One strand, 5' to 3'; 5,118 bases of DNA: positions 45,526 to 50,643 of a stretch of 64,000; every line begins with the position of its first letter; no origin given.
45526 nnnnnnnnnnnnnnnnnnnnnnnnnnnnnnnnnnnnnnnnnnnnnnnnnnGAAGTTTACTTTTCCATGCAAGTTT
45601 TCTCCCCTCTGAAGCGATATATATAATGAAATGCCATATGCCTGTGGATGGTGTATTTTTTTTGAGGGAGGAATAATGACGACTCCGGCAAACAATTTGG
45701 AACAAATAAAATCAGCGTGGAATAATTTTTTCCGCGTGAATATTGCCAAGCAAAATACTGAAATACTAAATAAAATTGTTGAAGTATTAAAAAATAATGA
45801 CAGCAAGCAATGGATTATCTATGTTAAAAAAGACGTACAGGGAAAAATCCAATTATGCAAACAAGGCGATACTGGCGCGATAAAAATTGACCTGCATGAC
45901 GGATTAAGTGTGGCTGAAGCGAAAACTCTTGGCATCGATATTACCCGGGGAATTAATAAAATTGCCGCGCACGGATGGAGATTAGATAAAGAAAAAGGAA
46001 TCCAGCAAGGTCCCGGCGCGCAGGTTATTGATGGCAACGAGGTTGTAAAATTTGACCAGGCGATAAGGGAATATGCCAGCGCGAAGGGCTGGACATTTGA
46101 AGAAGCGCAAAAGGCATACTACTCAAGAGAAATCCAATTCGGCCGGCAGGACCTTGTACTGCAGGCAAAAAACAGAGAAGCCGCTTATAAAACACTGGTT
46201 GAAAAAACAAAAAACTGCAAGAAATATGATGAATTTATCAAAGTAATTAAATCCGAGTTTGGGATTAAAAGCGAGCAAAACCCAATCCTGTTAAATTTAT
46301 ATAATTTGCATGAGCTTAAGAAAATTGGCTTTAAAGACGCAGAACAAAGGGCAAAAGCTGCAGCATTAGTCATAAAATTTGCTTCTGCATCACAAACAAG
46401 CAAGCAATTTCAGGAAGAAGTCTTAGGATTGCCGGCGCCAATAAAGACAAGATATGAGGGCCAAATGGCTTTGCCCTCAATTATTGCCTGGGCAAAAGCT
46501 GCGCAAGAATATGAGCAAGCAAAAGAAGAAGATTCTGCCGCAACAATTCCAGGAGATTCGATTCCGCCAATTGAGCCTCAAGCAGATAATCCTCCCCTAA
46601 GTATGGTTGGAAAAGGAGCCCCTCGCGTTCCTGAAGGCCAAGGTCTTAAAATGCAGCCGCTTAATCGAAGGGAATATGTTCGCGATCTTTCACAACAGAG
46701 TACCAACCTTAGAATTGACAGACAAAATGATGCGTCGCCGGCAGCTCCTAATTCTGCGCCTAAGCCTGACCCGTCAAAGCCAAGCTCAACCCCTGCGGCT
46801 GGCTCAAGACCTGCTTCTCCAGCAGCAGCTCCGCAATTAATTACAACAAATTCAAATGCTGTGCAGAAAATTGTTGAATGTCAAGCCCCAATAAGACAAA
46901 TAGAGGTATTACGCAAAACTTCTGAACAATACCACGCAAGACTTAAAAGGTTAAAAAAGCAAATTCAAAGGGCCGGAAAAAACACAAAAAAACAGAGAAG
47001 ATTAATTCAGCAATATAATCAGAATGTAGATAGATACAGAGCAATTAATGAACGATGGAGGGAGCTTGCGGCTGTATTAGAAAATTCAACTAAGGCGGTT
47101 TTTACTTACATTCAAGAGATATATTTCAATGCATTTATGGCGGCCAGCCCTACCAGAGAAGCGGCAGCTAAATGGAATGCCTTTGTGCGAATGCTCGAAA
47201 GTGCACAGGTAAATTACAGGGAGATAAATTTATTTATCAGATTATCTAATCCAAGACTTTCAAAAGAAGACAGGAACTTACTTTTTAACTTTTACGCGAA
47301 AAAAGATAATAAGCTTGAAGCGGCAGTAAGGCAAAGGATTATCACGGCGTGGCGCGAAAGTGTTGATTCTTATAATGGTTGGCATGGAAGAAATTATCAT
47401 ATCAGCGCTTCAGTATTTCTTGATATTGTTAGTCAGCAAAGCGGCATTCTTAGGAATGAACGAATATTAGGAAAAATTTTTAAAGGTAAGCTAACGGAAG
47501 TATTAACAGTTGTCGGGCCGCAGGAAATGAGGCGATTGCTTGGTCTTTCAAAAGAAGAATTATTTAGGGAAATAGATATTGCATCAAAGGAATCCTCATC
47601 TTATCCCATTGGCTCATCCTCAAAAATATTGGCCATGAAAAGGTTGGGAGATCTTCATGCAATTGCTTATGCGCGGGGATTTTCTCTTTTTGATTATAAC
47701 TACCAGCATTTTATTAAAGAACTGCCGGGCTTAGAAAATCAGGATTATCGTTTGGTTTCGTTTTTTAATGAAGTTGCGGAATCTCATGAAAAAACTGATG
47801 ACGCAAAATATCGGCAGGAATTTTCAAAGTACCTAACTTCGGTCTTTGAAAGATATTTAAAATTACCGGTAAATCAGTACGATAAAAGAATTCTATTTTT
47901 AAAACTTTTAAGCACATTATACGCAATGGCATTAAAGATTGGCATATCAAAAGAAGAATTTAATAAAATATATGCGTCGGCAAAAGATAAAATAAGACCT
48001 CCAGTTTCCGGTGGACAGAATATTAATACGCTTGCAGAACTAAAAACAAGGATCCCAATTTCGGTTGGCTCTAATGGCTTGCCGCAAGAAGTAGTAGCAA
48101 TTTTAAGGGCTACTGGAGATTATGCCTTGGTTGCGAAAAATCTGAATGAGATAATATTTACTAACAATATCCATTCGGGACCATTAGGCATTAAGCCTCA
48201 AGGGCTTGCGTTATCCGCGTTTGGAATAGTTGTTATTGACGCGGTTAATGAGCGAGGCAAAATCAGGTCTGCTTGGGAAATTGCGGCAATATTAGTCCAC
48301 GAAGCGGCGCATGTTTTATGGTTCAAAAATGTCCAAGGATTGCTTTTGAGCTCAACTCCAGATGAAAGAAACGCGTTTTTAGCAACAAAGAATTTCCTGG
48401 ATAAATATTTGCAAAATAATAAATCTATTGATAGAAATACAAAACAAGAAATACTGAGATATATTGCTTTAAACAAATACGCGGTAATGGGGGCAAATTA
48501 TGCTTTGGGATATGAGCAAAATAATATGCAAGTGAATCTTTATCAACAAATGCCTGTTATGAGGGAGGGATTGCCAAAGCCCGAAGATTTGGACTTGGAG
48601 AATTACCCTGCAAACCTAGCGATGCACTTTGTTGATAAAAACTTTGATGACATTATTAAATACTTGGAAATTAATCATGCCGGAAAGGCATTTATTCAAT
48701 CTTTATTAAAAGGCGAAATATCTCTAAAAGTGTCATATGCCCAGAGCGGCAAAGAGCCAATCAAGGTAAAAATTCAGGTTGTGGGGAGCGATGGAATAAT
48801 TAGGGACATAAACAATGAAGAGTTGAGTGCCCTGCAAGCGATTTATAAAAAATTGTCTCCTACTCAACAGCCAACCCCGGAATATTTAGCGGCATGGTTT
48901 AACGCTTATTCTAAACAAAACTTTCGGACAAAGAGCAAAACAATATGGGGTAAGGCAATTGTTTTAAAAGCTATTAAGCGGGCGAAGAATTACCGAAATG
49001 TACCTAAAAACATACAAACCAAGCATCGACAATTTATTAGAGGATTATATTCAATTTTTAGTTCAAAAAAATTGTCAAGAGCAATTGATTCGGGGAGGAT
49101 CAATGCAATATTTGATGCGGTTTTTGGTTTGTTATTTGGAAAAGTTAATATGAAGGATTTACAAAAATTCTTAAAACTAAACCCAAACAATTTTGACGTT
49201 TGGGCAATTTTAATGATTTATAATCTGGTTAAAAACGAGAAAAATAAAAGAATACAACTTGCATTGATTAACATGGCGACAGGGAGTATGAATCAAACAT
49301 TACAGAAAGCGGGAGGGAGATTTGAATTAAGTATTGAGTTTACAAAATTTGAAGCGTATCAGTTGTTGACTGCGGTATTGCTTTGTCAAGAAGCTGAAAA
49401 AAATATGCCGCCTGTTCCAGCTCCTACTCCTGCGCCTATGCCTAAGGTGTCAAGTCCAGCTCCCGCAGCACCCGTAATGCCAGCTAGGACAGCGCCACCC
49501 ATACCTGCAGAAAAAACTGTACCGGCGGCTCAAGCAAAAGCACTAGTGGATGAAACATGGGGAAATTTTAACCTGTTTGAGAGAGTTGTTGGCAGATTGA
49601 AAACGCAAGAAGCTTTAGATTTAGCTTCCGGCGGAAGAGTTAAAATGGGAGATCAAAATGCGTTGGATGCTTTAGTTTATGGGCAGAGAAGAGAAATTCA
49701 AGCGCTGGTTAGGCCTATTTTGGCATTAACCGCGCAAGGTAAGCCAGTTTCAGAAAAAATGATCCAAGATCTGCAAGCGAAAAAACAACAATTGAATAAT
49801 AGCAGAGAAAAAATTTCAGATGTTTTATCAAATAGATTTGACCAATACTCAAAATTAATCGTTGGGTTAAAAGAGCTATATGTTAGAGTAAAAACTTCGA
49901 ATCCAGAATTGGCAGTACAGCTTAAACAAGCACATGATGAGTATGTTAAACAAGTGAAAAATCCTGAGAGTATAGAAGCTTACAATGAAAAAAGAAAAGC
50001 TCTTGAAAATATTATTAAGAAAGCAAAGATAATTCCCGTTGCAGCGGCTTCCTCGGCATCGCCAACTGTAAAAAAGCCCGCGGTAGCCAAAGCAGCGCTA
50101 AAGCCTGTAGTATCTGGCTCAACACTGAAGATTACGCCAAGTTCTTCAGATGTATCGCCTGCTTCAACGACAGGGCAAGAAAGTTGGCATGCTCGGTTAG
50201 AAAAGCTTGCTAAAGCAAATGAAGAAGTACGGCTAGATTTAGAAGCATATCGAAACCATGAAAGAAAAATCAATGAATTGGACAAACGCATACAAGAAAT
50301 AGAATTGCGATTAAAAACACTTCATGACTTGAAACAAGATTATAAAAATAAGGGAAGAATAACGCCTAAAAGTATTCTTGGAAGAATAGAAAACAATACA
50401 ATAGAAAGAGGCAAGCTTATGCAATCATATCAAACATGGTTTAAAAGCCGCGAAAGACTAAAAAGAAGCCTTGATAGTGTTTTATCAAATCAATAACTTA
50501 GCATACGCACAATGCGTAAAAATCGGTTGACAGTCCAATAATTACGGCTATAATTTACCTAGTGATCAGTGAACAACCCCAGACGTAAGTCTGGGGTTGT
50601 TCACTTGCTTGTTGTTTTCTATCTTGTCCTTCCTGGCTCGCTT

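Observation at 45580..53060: Two paralogous low-complexity proteins sharing an upstream motif pair and a ~100-aa C-terminal coiled-coil module, flanking a truncated IS transposase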

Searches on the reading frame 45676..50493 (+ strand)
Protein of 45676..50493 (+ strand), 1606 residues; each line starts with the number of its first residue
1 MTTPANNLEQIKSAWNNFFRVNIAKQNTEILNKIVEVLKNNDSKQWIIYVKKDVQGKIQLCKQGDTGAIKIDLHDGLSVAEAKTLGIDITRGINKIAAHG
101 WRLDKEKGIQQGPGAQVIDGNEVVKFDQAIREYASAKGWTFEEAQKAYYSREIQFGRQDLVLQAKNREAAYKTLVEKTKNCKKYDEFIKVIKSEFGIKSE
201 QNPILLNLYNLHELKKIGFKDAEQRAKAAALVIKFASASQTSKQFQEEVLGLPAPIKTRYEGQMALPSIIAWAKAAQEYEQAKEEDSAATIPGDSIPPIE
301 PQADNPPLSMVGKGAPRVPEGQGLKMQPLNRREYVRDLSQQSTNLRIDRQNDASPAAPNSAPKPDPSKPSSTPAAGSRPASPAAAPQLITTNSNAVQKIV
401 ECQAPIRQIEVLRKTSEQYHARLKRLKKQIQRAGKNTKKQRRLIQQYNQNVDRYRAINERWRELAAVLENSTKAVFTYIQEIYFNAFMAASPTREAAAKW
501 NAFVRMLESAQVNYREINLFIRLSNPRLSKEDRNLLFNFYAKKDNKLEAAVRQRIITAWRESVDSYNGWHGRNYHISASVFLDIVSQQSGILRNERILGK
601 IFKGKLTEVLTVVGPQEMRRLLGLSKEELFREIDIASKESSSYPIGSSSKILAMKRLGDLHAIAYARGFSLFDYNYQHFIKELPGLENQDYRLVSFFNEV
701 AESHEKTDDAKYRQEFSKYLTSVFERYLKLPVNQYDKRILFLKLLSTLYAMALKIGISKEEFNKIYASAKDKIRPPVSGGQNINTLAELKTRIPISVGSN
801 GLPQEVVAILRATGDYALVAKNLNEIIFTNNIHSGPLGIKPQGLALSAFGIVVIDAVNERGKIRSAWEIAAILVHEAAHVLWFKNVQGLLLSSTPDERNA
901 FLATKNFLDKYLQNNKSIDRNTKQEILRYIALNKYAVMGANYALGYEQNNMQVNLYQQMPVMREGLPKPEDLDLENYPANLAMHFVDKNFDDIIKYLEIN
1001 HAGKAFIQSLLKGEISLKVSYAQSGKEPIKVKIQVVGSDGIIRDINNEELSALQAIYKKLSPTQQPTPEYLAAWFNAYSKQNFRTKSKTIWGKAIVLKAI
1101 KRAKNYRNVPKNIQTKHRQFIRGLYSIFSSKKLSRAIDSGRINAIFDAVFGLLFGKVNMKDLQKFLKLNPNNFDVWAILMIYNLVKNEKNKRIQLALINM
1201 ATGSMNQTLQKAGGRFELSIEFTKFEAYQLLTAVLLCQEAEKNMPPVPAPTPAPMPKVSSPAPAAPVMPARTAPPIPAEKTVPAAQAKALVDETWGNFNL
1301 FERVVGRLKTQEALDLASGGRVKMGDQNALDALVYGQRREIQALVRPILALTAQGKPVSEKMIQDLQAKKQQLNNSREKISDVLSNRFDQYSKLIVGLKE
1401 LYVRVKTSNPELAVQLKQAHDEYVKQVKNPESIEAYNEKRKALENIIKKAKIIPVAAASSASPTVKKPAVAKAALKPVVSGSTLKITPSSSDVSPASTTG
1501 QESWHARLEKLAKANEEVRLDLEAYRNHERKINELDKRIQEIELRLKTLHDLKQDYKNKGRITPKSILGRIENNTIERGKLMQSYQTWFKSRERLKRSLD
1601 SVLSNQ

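Call 8: search_protein_families(library=pfam, proteins=[window:45676-50493:+], max_evalue=0.1)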
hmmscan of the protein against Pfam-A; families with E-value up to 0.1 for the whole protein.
window:45676-50493:+ (1606 aa): 0 families

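Call 11: find_encoding_contigs(protein=window:45676-50493:+, flank=10000, max_places=6)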
Protein window:45676-50493:+ (1606 aa): 2 contigs read that carry it; 2 places shown.
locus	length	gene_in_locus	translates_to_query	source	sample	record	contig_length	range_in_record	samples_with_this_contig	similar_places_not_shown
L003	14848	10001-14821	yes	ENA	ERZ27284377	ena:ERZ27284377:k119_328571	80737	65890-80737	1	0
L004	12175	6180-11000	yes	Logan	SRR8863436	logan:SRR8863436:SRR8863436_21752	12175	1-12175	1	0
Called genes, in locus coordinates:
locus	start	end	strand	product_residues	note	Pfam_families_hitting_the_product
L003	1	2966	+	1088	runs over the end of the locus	PF16927:HisKA_7TM, PF13185:GAF_2 (weak), PF01590:GAF (weak), PF13492:GAF_3 (weak), PF00989:PAS, PF13426:PAS_9, PF00512:HisKA, PF02518:HATPase_c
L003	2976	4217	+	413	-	PF00072:Response_reg, PF00158:Sigma54_activat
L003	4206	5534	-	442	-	PF02878:PGM_PMM_I, PF02879:PGM_PMM_II, PF02880:PGM_PMM_III, PF00408:PGM_PMM_IV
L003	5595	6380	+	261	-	PF02900:LigB, PF01875:Memo (weak)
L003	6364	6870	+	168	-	PF01871:AMMECR1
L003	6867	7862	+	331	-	PF01118:Semialdhyde_dh, PF01408:GFO_IDH_MocA (weak), PF22698:Semialdhyde_dhC_1, PF02774:Semialdhyde_dhC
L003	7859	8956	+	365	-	PF01960:ArgJ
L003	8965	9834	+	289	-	PF00696:AA_kinase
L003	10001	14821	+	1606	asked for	-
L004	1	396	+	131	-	?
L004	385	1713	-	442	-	PF02878:PGM_PMM_I, PF02879:PGM_PMM_II, PF02880:PGM_PMM_III, PF00408:PGM_PMM_IV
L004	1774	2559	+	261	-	PF02900:LigB, PF01875:Memo (weak)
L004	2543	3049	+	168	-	PF01871:AMMECR1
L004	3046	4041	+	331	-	PF01118:Semialdhyde_dh, PF01408:GFO_IDH_MocA (weak), PF22698:Semialdhyde_dhC_1, PF02774:Semialdhyde_dhC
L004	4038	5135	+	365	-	PF01960:ArgJ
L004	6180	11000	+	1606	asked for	-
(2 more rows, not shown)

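Call 14: find_homologous_proteins(query=window:45676-50493:+, max_evalue=0.001)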
Query window:45676-50493:+ (1606 aa): 2 proteins with E <= 0.001 among 8000 candidates.
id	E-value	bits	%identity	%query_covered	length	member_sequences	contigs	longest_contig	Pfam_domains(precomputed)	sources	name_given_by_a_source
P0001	0.0e+0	3564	100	100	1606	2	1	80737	-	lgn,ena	-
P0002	1.9e-45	173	42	17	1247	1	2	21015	-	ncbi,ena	-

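Call 25: find_encoding_contigs(protein=P0002, flank=10000, max_places=4)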
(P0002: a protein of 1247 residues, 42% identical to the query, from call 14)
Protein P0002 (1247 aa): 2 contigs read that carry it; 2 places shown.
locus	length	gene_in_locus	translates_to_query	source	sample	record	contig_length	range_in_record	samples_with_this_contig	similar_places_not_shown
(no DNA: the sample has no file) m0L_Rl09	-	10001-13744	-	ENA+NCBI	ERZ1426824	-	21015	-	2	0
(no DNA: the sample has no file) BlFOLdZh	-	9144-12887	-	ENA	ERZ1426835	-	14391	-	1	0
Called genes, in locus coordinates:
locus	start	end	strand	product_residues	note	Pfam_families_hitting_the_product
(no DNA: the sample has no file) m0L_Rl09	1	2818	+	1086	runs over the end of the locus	PF16927:HisKA_7TM, PF13185:GAF_2, PF13492:GAF_3 (faint), PF00989:PAS (weak), PF08448:PAS_4 (weak), PF13426:PAS_9 (weak), PF00512:HisKA, PF02518:HATPase_c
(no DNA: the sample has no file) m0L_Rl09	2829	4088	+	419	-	PF00072:Response_reg, PF25601:AAA_lid_14 (weak)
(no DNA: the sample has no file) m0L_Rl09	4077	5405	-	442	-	PF02878:PGM_PMM_I, PF02879:PGM_PMM_II, PF02880:PGM_PMM_III, PF00408:PGM_PMM_IV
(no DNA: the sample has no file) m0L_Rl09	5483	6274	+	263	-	PF02900:LigB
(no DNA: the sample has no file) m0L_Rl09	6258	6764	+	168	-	PF01871:AMMECR1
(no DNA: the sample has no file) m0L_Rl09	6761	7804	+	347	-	PF01118:Semialdhyde_dh, PF22698:Semialdhyde_dhC_1, PF02774:Semialdhyde_dhC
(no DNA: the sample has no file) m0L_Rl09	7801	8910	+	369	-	PF01960:ArgJ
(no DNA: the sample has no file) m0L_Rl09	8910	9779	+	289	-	PF00696:AA_kinase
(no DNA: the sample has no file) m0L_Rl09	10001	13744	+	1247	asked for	-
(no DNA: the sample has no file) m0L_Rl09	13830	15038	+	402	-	PF01676:Metalloenzyme, PF10143:PhosphMutase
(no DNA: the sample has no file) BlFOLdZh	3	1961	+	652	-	?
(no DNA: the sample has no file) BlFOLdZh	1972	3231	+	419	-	PF00072:Response_reg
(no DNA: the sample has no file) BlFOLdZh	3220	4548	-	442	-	PF02878:PGM_PMM_I, PF02879:PGM_PMM_II, PF02880:PGM_PMM_III, PF00408:PGM_PMM_IV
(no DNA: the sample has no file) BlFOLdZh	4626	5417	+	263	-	PF02900:LigB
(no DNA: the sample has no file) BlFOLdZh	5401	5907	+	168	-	PF01871:AMMECR1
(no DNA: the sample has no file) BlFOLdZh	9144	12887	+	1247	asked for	-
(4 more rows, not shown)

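Call 50: search_solved_structures(query=window:45676-50493:+, max_evalue=1, show_alignments=2)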
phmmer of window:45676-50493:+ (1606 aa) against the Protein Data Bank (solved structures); distinct sequences matched with E-value up to 1: 2.
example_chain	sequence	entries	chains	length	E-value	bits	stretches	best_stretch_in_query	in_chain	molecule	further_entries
6wq6_A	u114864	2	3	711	0.12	12.8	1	350-392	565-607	Methionine--tRNA ligase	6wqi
1vp2_A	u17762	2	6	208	0.22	12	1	1398-1452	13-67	Putative Xanthosine triphosphate pyrophosphatase/HAM1 protein homolog | Nucleoside-triphosphatase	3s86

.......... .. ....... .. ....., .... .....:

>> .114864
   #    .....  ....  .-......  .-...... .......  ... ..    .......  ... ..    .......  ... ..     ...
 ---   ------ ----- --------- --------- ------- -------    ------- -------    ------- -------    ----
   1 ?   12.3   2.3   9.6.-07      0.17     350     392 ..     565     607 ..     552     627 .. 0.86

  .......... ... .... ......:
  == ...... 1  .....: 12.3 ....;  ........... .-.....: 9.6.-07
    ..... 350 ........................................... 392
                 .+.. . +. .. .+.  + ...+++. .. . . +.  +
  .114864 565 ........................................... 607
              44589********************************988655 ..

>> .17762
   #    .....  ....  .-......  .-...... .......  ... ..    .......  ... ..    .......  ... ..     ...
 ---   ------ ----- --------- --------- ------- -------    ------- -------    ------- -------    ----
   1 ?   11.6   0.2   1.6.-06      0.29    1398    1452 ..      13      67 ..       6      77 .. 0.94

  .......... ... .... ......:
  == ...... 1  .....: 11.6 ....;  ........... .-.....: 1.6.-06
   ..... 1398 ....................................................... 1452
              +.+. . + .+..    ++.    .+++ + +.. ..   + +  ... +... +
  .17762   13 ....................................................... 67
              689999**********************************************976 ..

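Call 52: search_protein_families(library=ncbifam, proteins=[window:45676-50493:+], max_evalue=0.1)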
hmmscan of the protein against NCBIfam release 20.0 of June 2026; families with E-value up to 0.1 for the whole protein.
window:45676-50493:+ (1606 aa): 2 families
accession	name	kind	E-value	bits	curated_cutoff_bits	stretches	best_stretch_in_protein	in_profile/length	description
TIGR00066.1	g_glut_trans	equivalog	0.022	13.2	357.85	0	1335-1389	114-167/518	gamma-glutamyltransferase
NF003034.1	PRK03918.1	equivalog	0.062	11.2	700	0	1504-1600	312-408/878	DNA double-strand break repair ATPase Rad50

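Call 84: search_protein_families(library=padloc, proteins=[window:45676-50493:+], max_evalue=0.01)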
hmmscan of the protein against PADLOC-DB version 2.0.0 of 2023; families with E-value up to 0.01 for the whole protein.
window:45676-50493:+ (1606 aa): 0 families

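Call 97: search_protein_families(library=pfam, proteins=[P0002], max_evalue=0.01)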
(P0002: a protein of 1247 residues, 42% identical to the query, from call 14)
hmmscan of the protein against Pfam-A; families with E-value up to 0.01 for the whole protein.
P0002 (1247 aa): 0 families

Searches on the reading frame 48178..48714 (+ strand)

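Call 71: search_protein_families(library=pfam, proteins=[window:48178-48714:+], max_evalue=10)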
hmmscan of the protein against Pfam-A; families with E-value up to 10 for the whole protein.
seq(179 aa): 1 family
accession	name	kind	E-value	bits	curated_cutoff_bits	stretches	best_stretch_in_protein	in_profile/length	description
PF10552.14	ORF6C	-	0.075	13.4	22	1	76-125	24-73/114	ORF6C domain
